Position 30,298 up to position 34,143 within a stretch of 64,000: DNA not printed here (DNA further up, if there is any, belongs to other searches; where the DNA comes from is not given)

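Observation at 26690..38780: Glt/Nfs-like envelope-complex gene cluster immediately downstream of mglBA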

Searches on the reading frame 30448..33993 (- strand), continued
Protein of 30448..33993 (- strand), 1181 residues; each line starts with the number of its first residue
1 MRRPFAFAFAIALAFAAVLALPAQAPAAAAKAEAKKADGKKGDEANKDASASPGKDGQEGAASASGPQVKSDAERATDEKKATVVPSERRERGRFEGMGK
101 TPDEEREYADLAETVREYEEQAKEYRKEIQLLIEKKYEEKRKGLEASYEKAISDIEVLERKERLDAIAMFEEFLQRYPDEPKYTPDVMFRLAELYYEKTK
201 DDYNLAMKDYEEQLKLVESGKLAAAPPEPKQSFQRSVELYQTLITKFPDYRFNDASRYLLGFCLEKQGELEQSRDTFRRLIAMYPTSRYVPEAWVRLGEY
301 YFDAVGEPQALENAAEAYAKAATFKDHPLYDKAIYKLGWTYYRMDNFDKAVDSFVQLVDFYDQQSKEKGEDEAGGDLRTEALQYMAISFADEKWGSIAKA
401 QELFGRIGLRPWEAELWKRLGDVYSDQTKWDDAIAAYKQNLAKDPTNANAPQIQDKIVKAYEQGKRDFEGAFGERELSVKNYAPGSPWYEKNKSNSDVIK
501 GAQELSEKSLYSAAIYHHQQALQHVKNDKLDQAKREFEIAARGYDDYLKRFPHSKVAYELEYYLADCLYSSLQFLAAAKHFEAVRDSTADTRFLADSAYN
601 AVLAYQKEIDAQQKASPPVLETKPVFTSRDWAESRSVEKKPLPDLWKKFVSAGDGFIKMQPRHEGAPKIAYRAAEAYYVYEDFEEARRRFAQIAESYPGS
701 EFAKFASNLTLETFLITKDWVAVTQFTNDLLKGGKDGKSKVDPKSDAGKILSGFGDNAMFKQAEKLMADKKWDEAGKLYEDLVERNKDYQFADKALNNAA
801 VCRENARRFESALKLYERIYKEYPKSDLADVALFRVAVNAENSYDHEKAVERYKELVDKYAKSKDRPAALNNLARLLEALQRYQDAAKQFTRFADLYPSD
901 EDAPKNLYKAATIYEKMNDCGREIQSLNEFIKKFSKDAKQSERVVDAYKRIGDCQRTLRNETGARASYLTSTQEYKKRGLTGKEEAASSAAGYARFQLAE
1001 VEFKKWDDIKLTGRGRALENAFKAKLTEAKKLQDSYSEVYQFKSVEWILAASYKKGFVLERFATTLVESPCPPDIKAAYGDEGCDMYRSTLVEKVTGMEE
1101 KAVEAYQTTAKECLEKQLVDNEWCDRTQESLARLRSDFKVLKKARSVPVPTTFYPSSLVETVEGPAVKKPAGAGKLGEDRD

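Call 95: find_encoding_contigs(protein=P0366, flank=10000, max_places=1)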
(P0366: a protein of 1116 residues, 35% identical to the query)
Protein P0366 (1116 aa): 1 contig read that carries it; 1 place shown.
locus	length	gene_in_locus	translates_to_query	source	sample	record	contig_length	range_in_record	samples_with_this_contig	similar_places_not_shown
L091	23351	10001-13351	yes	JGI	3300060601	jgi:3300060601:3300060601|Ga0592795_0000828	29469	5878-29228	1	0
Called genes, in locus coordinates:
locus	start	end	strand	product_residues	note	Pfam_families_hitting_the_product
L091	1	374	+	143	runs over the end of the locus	-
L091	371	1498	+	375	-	PF00112:Peptidase_C1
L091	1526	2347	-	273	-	PF00459:Inositol_P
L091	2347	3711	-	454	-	PF01225:Mur_ligase, PF08245:Mur_ligase_M, PF02875:Mur_ligase_C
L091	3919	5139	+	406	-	-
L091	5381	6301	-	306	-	PF02016:Peptidase_S66, PF17676:Peptidase_S66C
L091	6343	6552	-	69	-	-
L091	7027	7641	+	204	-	-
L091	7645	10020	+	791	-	PF07719:TPR_2 (faint), PF14559:TPR_19 (faint), PF12895:ANAPC3 (faint), PF13174:TPR_6 (faint), PF13176:TPR_7 (faint), PF13181:TPR_8 (faint), PF13428:TPR_14 (faint), PF13432:TPR_16 (weak), +2 more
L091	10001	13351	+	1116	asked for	PF13432:TPR_16 (faint), PF13525:YfiO (faint), PF07719:TPR_2 (faint), PF13174:TPR_6 (faint), PF13428:TPR_14 (faint), PF14559:TPR_19 (faint), PF13181:TPR_8 (faint), PF13424:TPR_12 (faint)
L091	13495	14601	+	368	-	PF13414:TPR_11, PF13432:TPR_16, PF14559:TPR_19 (weak), PF23914:TPR_CcmH_CycH, PF07719:TPR_2 (weak), PF13432:TPR_16, PF13424:TPR_12 (weak), PF14559:TPR_19, +13 more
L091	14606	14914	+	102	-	-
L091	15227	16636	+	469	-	-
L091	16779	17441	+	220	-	PF01618:MotA_ExbB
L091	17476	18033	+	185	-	PF02472:ExbD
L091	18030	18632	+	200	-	PF02472:ExbD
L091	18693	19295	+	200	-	-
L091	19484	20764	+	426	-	-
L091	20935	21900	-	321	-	PF01073:3Beta_HSD, PF01370:Epimerase, PF02719:Polysacc_synt_2, PF04321:RmlD_sub_bind, PF13460:NAD_binding_10 (weak), PF16363:GDP_Man_Dehyd, PF07993:NAD_binding_4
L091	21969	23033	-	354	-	PF14907:NTP_transf_5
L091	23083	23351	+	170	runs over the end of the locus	?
